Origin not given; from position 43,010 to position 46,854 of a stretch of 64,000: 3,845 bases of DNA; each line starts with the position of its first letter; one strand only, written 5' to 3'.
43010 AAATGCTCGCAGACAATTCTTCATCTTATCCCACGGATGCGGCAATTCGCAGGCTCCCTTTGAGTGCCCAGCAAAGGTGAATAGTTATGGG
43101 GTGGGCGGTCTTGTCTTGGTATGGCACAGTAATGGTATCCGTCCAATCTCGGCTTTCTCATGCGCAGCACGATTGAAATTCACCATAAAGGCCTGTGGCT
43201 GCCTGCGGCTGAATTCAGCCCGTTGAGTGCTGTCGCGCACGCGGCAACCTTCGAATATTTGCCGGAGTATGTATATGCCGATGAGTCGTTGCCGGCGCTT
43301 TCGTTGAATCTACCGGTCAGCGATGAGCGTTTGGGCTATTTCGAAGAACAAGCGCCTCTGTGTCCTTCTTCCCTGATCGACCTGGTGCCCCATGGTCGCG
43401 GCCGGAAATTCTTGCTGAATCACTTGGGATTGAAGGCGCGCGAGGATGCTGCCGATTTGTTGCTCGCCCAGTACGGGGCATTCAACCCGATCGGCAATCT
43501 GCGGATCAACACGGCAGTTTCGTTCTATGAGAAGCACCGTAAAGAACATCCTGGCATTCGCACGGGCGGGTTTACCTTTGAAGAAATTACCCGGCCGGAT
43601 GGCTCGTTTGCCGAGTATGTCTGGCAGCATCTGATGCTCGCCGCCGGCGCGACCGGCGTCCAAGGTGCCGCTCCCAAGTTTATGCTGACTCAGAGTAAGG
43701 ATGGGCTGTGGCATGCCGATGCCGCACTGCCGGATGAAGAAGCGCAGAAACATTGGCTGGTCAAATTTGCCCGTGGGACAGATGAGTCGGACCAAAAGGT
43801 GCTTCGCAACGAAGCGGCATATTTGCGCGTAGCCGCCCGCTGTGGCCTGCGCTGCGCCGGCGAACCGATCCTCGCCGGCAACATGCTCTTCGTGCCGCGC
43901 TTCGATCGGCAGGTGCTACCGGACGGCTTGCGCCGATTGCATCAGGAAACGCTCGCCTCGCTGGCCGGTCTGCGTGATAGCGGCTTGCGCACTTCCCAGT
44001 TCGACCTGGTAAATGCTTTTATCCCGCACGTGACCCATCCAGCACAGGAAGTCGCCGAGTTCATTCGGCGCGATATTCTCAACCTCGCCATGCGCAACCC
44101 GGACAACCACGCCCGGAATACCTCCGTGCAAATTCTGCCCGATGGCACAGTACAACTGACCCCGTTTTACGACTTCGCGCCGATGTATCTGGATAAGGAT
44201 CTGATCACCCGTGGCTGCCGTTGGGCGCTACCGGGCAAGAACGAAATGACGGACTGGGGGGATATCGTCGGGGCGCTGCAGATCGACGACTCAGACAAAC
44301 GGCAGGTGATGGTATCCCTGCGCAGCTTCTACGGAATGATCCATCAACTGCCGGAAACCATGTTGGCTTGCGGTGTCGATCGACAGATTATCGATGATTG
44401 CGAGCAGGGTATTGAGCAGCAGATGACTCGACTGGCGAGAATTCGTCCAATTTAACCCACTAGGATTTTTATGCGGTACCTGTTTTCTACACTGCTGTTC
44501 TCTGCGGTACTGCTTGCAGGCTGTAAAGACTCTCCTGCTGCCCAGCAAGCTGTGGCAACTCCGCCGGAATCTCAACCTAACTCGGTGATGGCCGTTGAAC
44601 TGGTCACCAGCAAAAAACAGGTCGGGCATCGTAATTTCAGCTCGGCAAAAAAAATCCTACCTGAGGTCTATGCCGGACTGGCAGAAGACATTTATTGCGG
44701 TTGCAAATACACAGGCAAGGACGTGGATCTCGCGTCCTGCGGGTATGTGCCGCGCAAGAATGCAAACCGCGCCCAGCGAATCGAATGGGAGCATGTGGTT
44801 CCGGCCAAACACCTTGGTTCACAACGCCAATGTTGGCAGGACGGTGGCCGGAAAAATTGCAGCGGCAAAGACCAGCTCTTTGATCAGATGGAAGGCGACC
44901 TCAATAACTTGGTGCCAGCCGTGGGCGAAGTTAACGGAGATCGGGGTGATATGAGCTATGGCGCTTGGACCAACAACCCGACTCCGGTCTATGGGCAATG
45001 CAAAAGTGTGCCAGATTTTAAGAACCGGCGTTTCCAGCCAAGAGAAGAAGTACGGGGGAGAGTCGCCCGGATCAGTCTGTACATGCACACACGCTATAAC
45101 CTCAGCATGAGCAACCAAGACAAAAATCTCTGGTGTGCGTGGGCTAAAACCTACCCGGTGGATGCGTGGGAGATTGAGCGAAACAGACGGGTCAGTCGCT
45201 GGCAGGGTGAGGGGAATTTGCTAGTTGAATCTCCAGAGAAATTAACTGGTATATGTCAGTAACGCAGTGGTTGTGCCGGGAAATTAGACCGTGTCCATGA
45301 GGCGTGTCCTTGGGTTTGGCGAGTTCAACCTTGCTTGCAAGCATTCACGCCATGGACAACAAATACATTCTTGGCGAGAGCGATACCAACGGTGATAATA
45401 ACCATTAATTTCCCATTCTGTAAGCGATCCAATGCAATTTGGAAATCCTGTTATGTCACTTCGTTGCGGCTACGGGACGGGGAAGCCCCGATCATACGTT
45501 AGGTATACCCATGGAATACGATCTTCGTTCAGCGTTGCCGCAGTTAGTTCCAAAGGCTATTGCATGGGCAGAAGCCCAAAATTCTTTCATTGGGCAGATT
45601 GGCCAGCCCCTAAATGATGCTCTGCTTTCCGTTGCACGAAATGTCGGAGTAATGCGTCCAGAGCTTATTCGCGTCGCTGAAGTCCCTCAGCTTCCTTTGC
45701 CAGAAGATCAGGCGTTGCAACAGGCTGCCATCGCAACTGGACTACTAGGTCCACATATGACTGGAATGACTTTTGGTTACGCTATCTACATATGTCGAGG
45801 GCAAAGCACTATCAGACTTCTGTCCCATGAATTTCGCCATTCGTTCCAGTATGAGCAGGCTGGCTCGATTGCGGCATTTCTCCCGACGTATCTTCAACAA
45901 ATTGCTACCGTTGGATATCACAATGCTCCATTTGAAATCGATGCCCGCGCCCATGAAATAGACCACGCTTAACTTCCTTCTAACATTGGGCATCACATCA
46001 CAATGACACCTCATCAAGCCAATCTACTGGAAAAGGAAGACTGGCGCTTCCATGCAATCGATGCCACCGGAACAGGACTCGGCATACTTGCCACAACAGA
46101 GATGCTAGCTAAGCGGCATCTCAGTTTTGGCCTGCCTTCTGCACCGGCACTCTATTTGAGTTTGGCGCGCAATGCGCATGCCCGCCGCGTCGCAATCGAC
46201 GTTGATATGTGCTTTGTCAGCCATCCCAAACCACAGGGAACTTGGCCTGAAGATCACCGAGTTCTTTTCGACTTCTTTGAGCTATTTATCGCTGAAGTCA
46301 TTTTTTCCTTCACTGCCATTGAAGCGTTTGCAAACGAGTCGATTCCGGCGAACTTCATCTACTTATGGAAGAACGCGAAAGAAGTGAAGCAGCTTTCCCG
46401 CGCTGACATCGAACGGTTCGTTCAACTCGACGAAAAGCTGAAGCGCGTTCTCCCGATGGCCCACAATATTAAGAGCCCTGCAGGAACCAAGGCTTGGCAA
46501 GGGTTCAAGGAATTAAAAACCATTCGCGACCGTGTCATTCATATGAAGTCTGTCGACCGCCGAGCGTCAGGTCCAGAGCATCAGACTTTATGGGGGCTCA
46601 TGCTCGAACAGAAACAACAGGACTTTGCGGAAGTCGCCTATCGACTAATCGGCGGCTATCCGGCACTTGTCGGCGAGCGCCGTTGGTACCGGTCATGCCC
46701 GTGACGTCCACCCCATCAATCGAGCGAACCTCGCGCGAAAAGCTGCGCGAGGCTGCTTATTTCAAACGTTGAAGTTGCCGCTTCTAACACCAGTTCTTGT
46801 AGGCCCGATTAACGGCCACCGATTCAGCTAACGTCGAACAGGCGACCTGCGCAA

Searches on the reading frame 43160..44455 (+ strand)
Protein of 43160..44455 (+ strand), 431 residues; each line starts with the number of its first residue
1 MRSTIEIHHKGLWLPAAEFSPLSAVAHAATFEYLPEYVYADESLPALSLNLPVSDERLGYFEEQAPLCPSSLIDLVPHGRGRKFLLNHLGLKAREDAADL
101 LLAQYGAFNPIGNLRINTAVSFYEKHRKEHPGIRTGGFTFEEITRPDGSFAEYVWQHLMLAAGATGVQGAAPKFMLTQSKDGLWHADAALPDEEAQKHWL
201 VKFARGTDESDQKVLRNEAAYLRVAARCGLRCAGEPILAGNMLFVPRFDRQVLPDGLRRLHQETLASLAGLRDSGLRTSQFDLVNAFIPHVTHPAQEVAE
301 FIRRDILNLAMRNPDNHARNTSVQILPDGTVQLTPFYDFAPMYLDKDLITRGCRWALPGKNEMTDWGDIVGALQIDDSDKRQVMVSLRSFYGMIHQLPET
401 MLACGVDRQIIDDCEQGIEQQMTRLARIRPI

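Call 67: search_protein_families(library=pfam, proteins=[window:43160-44455:+], max_evalue=0.01)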
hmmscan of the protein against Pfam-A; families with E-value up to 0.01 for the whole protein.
window:43160-44455:+ (431 aa): 2 families
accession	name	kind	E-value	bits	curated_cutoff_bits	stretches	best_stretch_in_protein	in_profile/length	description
PF07804.18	HipA_C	-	3.6e-33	115.5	30.5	1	167-364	3-182/213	HipA-like C-terminal domain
PF13657.11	Couple_hipA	-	1.2e-05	26.1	22.5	1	26-115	17-97/99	HipA N-terminal domain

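Call 68: search_protein_families(library=padloc, proteins=[window:43160-44455:+], max_evalue=0.01)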
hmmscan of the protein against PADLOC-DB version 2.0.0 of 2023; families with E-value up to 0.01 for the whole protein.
window:43160-44455:+ (431 aa): 0 families

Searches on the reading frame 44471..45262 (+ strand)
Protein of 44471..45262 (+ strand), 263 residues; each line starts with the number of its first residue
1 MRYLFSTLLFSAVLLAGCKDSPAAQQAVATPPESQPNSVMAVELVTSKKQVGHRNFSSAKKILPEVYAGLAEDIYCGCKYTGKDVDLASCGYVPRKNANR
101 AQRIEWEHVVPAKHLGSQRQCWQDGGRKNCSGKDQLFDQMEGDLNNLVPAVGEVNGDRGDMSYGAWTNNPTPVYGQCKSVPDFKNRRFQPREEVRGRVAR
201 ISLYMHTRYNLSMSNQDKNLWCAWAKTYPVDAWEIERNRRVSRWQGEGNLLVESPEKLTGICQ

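Call 67: search_protein_families(library=pfam, proteins=[window:44471-45262:+], max_evalue=0.01)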
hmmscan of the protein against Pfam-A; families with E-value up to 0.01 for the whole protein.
window:44471-45262:+ (263 aa): 1 family
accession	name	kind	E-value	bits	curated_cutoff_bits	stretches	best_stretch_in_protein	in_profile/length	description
PF04231.19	Endonuclease_1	-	4.1e-39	135.1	25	1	78-256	56-235/235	Endonuclease I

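Call 68: search_protein_families(library=padloc, proteins=[window:44471-45262:+], max_evalue=0.01)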
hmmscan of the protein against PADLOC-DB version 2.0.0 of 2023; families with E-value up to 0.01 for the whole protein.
window:44471-45262:+ (263 aa): 0 families

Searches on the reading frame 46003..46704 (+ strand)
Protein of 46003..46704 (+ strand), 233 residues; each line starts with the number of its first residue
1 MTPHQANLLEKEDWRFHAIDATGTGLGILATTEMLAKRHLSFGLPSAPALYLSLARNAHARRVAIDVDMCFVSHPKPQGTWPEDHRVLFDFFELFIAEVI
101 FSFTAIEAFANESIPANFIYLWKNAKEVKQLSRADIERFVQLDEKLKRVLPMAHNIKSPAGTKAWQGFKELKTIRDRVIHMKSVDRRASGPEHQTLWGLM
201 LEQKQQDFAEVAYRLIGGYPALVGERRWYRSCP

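Call 7: search_protein_families(library=ncbifam, proteins=[window:46003-46704:+], max_evalue=0.1)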
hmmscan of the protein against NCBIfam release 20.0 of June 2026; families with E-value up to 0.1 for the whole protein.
window:46003-46704:+ (233 aa): 0 families

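Call 67: search_protein_families(library=pfam, proteins=[window:46003-46704:+], max_evalue=0.01)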
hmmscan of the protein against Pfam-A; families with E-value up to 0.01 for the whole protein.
window:46003-46704:+ (233 aa): 1 family
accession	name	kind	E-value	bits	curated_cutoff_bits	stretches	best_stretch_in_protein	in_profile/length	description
PF20637.2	ATG5_HBR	-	0.0078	16.4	21.3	0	191-216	32-57/59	Autophagy protein ATG5, alpha-helical bundle region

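Call 68: search_protein_families(library=padloc, proteins=[window:46003-46704:+], max_evalue=0.01)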
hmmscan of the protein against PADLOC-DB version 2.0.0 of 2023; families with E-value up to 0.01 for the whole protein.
window:46003-46704:+ (233 aa): 0 families
